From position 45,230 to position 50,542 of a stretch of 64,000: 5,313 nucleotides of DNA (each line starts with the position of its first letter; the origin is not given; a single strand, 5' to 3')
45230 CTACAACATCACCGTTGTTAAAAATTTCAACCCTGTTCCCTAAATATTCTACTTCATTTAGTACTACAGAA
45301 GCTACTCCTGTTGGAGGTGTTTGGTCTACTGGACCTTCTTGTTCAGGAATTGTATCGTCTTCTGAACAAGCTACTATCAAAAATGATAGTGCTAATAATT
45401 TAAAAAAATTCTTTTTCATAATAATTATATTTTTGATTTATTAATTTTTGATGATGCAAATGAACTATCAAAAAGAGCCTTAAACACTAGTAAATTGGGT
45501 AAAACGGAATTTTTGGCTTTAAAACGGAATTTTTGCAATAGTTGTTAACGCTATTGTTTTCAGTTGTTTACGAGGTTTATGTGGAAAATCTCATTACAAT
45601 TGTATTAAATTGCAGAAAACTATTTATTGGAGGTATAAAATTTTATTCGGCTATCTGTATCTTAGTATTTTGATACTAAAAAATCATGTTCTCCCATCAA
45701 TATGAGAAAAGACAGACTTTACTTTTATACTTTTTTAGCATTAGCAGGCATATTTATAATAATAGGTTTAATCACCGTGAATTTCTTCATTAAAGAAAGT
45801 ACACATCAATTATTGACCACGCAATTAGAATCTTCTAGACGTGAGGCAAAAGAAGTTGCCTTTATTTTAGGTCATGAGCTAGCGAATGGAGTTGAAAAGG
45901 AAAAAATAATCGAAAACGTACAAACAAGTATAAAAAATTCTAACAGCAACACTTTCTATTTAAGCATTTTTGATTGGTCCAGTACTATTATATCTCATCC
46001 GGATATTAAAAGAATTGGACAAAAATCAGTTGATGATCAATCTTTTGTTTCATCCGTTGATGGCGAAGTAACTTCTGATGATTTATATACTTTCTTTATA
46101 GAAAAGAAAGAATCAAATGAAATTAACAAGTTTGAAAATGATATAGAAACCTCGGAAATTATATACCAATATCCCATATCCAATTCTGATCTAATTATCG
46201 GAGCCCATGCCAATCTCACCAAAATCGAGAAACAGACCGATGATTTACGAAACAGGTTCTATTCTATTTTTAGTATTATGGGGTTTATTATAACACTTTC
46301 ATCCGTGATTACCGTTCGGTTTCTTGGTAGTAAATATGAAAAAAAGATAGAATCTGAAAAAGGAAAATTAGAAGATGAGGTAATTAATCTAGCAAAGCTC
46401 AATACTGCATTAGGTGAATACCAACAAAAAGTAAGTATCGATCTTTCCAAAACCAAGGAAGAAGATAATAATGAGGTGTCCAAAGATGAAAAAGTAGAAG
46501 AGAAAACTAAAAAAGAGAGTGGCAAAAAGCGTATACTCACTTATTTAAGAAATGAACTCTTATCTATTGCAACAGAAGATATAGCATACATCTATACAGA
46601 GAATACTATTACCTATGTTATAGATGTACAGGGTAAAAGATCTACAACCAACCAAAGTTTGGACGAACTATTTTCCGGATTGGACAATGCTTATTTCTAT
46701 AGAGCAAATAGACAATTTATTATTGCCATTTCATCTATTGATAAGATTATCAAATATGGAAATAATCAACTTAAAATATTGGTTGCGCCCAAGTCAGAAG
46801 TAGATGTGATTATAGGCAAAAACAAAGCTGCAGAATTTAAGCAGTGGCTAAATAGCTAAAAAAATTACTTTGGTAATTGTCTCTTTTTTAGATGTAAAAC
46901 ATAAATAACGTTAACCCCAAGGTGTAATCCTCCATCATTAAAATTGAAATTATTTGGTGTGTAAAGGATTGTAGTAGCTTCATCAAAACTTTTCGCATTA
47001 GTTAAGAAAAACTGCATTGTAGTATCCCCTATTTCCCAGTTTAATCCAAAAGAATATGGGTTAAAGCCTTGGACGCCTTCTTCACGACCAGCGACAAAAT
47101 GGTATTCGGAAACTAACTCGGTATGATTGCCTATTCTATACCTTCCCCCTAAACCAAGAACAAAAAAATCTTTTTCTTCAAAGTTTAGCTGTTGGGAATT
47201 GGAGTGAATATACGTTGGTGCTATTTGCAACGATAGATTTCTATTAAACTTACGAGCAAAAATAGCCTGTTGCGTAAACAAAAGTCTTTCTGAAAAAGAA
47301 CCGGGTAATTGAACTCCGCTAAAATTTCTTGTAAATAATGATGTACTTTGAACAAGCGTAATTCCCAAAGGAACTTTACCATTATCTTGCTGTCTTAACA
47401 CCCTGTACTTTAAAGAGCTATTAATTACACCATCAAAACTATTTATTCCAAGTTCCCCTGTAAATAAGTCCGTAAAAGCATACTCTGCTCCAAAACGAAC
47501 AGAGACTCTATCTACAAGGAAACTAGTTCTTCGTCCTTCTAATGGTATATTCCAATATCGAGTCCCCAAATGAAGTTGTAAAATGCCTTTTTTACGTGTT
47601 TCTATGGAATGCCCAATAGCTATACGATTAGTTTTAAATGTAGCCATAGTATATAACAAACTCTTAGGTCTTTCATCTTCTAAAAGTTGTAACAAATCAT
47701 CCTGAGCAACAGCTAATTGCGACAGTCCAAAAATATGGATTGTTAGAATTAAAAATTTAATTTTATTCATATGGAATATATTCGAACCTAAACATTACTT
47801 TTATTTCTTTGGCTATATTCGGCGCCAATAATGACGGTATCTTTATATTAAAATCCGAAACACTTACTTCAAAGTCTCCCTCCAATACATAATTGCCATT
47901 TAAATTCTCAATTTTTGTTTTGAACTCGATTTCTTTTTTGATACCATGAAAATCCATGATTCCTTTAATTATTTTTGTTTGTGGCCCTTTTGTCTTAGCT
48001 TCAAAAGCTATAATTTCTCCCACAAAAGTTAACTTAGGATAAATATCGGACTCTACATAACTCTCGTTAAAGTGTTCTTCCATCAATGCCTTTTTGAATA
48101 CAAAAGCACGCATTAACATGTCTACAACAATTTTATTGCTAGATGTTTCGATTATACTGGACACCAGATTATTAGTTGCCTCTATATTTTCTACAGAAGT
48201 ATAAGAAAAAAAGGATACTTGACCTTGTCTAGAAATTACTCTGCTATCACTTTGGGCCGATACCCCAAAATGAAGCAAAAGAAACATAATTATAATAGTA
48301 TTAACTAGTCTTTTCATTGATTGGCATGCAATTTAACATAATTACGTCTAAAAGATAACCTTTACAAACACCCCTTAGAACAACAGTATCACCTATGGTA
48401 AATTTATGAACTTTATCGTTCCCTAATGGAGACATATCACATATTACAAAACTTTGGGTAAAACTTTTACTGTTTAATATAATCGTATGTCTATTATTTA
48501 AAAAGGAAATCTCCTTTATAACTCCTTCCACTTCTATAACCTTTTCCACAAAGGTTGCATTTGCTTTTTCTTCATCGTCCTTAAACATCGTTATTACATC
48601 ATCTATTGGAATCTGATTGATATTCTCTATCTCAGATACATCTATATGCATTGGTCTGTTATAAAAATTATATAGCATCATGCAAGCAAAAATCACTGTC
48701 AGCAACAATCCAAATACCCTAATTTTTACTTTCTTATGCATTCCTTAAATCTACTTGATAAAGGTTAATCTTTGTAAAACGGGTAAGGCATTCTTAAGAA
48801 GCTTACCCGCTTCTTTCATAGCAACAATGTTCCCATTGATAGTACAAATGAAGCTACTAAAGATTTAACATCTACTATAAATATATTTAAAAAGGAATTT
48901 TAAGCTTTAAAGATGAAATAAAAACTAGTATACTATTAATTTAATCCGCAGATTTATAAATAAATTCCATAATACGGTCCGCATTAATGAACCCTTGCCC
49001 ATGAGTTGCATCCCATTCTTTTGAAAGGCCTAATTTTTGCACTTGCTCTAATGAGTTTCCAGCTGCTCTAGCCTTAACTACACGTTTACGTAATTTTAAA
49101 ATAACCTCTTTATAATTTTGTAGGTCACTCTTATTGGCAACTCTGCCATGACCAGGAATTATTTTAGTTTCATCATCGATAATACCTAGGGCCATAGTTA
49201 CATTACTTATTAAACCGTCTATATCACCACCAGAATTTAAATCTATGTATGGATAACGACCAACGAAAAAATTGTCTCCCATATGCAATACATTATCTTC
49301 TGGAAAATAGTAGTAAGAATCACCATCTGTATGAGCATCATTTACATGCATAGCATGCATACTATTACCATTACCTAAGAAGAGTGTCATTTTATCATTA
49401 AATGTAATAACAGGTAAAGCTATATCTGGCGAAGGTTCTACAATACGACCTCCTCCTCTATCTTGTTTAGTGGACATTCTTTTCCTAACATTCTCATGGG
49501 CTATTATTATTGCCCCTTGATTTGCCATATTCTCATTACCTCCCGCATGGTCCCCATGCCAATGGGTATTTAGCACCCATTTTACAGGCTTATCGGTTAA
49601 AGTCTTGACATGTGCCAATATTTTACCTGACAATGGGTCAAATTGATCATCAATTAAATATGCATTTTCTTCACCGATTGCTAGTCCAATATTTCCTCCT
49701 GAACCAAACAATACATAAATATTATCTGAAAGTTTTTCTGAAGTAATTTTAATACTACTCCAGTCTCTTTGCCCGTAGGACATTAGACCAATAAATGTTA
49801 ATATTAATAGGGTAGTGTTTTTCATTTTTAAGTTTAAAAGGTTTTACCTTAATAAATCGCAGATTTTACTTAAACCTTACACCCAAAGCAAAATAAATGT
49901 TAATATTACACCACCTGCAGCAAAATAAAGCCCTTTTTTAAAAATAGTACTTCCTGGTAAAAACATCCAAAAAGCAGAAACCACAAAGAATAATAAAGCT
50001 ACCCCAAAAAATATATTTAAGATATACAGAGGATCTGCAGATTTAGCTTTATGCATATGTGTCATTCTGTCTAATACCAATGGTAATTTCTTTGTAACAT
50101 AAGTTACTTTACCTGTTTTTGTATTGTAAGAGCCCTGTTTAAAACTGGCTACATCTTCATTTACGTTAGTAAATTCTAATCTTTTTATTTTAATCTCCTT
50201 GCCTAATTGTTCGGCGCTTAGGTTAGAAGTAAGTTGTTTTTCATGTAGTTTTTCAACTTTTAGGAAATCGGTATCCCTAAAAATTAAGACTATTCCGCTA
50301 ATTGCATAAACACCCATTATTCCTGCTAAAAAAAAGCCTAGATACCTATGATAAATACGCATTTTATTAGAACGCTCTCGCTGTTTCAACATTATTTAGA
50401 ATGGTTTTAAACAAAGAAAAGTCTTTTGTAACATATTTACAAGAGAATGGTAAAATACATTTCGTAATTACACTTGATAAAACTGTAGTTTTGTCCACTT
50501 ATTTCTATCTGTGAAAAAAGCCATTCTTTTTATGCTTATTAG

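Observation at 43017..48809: Candidate undescribed system: one-component membrane LytTR controlling spondin lipoprotein and OB-fold/YceI/beta-barrel genes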

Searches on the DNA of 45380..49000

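Call 65: search_rna_families(source=window, start=45380, end=49000, threshold=evalue, max_evalue=1)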
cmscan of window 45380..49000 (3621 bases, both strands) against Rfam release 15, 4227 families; matches with E-value up to 1: 1.
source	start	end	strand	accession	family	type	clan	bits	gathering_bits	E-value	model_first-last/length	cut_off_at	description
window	48561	48580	-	RF01128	sR43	Gene; snRNA; snoRNA; CD-box;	-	16.1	45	0.95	1-56/56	no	Small nucleolar RNA sR42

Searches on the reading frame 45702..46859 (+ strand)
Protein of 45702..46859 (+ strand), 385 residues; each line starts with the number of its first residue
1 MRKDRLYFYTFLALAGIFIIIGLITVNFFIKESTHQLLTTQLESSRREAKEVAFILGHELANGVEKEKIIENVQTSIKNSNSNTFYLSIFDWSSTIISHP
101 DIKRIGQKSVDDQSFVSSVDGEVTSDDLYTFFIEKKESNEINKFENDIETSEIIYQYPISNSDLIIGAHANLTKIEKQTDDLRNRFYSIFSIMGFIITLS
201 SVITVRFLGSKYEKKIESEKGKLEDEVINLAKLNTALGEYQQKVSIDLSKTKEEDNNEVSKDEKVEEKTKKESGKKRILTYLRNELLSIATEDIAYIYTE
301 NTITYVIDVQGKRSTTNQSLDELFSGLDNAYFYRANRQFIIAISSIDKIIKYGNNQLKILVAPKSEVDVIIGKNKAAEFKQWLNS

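Call 3: search_protein_families(library=pfam, proteins=[window:45702-46859:+], max_evalue=0.01)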
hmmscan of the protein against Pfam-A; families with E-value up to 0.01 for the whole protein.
window:45702-46859:+ (385 aa): 1 family
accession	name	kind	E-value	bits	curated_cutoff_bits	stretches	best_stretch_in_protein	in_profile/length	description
PF04397.21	LytTR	-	1.5e-14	54.4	22.6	1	286-383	3-97/98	LytTr DNA-binding domain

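Call 4: search_protein_families(library=ncbifam, proteins=[window:45702-46859:+], max_evalue=0.01)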
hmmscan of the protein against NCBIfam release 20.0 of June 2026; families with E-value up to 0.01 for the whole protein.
window:45702-46859:+ (385 aa): 2 families
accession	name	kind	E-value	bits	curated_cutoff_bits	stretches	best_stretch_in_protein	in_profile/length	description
NF008677.0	PRK11697.1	equivalog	0.00024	20.5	246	1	250-369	110-223/238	two-component system response regulator BtsR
NF010684.1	PRK14084.1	equivalog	0.00033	20.5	375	1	242-382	113-251/254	response regulator transcription factor LytR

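Call 21: find_homologous_proteins(query=window:45702-46859:+, max_evalue=0.00001)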
Query window:45702-46859:+ (385 aa): 1006 proteins with E <= 0.00001 among 6640 candidates; the best 120 are listed.
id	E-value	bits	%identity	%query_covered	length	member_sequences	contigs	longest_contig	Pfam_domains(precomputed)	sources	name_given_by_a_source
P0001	4.1e-239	811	100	100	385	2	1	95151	PF04397.22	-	-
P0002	2.5e-220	749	99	94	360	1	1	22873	PF04397.22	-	-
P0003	6.1e-154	531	65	100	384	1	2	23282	PF04397.22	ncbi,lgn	ncbi:MAG: LytTR family DNA-binding domain-containing protein [Maribacter sp.]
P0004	3.7e-150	518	64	100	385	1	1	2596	PF04397.22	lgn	-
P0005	1.6e-149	516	64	100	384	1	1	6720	PF04397.22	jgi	-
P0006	6.3e-145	501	64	100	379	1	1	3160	PF04397.22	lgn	-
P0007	2.0e-144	499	61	100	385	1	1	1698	PF04397.22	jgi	-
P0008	2.4e-144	499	63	100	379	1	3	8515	PF04397.22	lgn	-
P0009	4.1e-144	498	62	100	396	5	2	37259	PF04397.22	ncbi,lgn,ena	-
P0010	4.0e-143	495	64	100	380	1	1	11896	PF04397.22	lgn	-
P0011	1.2e-142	494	64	100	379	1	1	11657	PF04397.22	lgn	-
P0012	4.2e-142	492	61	100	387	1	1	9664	PF04397.22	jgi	-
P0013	5.4e-142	491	60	100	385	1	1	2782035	PF04397.22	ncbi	-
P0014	9.1e-142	491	63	100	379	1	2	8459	PF04397.22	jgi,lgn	-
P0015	9.3e-141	487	61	100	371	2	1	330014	PF04397.22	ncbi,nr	ncbi:MAG: transcriptional regulator [Flavobacteriaceae bacterium]|nr:MAG: transcriptional regulator 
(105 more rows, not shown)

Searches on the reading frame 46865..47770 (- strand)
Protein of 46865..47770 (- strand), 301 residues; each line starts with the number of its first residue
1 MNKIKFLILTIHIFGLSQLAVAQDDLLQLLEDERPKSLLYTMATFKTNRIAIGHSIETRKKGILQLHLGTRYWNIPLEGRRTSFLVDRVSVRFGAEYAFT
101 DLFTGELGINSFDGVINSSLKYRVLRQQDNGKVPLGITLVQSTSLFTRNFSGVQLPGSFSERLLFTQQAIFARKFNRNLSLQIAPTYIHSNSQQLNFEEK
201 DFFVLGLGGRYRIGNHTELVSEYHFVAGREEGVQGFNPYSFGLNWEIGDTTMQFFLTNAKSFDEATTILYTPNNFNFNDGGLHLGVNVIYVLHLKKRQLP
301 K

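Call 3: search_protein_families(library=pfam, proteins=[window:46865-47770:-], max_evalue=0.01)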
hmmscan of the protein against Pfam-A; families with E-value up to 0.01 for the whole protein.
window:46865-47770:- (301 aa): 1 family
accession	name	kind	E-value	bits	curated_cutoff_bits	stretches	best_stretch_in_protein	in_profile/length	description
PF19089.6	DUF5777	-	9.7e-60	202.3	23.1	1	45-291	1-246/247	Membrane bound beta barrel domain (DUF5777)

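Call 4: search_protein_families(library=ncbifam, proteins=[window:46865-47770:-], max_evalue=0.01)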
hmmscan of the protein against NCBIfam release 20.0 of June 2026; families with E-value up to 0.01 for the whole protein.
window:46865-47770:- (301 aa): 0 families

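Call 59: search_solved_structures(query=window:46865-47770:-, max_evalue=1)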
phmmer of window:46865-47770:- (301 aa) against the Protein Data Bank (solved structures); distinct sequences matched with E-value up to 1: 1.
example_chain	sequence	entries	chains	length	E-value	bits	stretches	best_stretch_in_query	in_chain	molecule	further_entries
3htn_A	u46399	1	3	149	0.32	13.4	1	206-267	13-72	Putative DNA binding protein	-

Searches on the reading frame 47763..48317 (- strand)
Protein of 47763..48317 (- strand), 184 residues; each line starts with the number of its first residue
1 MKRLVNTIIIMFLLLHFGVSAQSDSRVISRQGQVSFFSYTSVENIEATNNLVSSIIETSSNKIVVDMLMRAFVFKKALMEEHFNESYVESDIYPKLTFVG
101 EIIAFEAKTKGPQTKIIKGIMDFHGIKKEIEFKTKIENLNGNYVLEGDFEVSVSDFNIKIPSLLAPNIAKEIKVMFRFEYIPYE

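Call 3: search_protein_families(library=pfam, proteins=[window:47763-48317:-], max_evalue=0.01)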
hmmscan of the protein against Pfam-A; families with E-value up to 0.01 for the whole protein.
window:47763-48317:- (184 aa): 1 family
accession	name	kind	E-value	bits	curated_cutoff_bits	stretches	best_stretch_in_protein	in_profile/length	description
PF04264.18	YceI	-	2.5e-11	44.6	23.7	1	33-179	9-149/150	YceI-like domain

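Call 4: search_protein_families(library=ncbifam, proteins=[window:47763-48317:-], max_evalue=0.01)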
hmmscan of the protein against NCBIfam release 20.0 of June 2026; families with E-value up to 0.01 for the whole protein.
window:47763-48317:- (184 aa): 0 families

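Call 56: search_solved_structures(query=window:47763-48317:-, max_evalue=0.01)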
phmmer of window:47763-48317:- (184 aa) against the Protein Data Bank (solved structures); distinct sequences matched with E-value up to 0.01: 0.

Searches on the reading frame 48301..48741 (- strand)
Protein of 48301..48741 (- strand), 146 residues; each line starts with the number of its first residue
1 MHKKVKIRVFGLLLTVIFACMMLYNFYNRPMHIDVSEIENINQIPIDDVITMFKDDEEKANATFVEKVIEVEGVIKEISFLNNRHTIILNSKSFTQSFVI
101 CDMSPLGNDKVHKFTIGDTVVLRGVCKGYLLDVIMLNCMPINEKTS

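Call 3: search_protein_families(library=pfam, proteins=[window:48301-48741:-], max_evalue=0.01)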
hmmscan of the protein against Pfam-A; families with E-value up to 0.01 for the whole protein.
window:48301-48741:- (146 aa): 1 family
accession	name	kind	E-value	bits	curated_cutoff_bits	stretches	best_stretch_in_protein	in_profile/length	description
PF12869.13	tRNA_anti-like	-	2.9e-17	63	23.5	1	10-138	13-144/146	tRNA_anti-like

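Call 4: search_protein_families(library=ncbifam, proteins=[window:48301-48741:-], max_evalue=0.01)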
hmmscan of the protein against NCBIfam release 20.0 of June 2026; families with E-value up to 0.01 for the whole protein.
window:48301-48741:- (146 aa): 0 families

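Call 57: search_solved_structures(query=window:48301-48741:-, max_evalue=1)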
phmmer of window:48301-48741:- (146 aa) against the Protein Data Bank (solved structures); distinct sequences matched with E-value up to 1: 6.
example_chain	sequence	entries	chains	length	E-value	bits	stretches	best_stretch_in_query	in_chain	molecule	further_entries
1qs1_A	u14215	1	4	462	0.057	16.7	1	3-98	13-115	ADP-RIBOSYLTRANSFERASE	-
5cfk_A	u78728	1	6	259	0.47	13.8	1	44-108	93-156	Proliferating cell nuclear antigen,Proliferating cell nuclear antigen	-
7wp3_A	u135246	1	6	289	0.55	13.6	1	45-108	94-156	Proliferating cell nuclear antigen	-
5h0t_A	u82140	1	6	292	0.56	13.5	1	45-108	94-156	Proliferating cell nuclear antigen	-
5hac_A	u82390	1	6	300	0.59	13.5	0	45-108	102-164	Proliferating cell nuclear antigen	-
6j0j_A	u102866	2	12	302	0.6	13.4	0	45-108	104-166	Proliferating cell nuclear antigen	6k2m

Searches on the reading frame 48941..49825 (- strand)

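Call 3: search_protein_families(library=pfam, proteins=[window:48941-49825:-], max_evalue=0.01)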
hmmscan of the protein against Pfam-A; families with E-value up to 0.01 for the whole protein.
window:48941-49825:- (294 aa): 2 families
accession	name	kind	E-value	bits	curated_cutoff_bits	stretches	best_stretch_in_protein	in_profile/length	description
PF00753.33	Lactamase_B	-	5e-17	62.9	22.7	1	45-213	7-178/196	Metallo-beta-lactamase superfamily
PF12706.13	Lactamase_B_2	-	0.0092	16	27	0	73-121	22-74/200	Beta-lactamase superfamily domain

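Call 4: search_protein_families(library=ncbifam, proteins=[window:48941-49825:-], max_evalue=0.01)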
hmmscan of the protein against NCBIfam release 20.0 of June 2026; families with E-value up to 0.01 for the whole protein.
window:48941-49825:- (294 aa): 38 families (the best 25 are shown)
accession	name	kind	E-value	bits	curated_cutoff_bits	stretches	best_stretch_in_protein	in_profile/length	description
TIGR04559.1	SoxH_rel_PQQ_2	hypoth_equivalog_domain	2.7e-26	92.6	280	1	44-265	30-254/283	quinoprotein relay system zinc metallohydrolase 2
NF012229.1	bla_class_B_core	domain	2.3e-15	57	100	1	49-175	20-139/139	metallo-beta-lactamase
NF033087.1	bla_subclass_B2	equivalog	7.8e-14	52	240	1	27-181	2-162/221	subclass B2 metallo-beta-lactamase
NF038166.1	blaYEM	exception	1e-12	48.2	535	1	7-181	4-183/246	YEM family subclass B2 metallo-beta-lactamase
TIGR04558.1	SoxH_rel_PQQ_1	hypoth_equivalog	1.9e-12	46.9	300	1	45-273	35-261/285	quinoprotein relay system zinc metallohydrolase 1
NF033088.2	bla_subclass_B1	equivalog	2.1e-12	47.2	200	1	49-238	36-212/217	subclass B1 metallo-beta-lactamase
NF033574.1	VarG_fam_MBL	equivalog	2.4e-10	40.1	750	1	19-252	67-311/374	VarG family subclass B1-like metallo-beta-lactamase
NF012137.0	bla_xUS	exception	2.1e-09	37.2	400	1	26-243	23-235/246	MUS/TUS/MOC family subclass B1 metallo-beta-lactamase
NF038046.1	blaCVI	exception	9.1e-09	35.2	575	1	49-198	50-204/255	CVI family subclass B2 metallo-beta-lactamase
NF012225.0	blaSFH_gen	exception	1.4e-08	34.5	440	1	48-181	49-185/252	SFH-related subclass B2 metallo-beta-lactamase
NF000329.2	bla_B2_CphA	exception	3e-08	33.6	500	1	71-181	77-189/253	CphA family subclass B2 metallo-beta-lactamase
NF012224.1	blaSFH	exception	1.3e-07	31.3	550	1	50-181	49-183/250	SFH family subclass B2 metallo-beta-lactamase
NF040860.1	blaWUS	exception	1.6e-07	30.9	540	1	29-228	26-220/246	WUS family subclass B1 metallo-beta-lactamase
NF038003.2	blaPFM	exception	2.1e-07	30.7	525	1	48-181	50-186/253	PFM family subclass B2 metallo-beta-lactamase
NF000442.2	blaTUS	exception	5.2e-07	29.3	550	1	44-241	49-233/248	TUS family subclass B1 metallo-beta-lactamase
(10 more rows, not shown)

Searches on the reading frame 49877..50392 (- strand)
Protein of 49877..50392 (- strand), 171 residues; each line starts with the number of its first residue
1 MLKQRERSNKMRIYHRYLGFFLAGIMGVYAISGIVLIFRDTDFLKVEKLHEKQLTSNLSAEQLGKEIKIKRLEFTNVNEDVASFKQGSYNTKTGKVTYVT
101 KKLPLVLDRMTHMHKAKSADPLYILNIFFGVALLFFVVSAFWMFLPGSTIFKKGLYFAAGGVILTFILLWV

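Call 3: search_protein_families(library=pfam, proteins=[window:49877-50392:-], max_evalue=0.01)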
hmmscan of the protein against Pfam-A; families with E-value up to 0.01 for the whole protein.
window:49877-50392:- (171 aa): 2 families
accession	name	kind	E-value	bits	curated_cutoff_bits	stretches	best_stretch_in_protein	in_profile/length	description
PF03929.21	PepSY_TM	-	4.2e-06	27.2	28.8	1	8-145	174-293/295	PepSY-associated TM region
PF12420.13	DUF3671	-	0.0077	16.2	34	1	48-169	75-197/223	Fam-L, Fam-M like protein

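Call 4: search_protein_families(library=ncbifam, proteins=[window:49877-50392:-], max_evalue=0.01)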
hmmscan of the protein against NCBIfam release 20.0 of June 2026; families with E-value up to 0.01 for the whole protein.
window:49877-50392:- (171 aa): 0 families
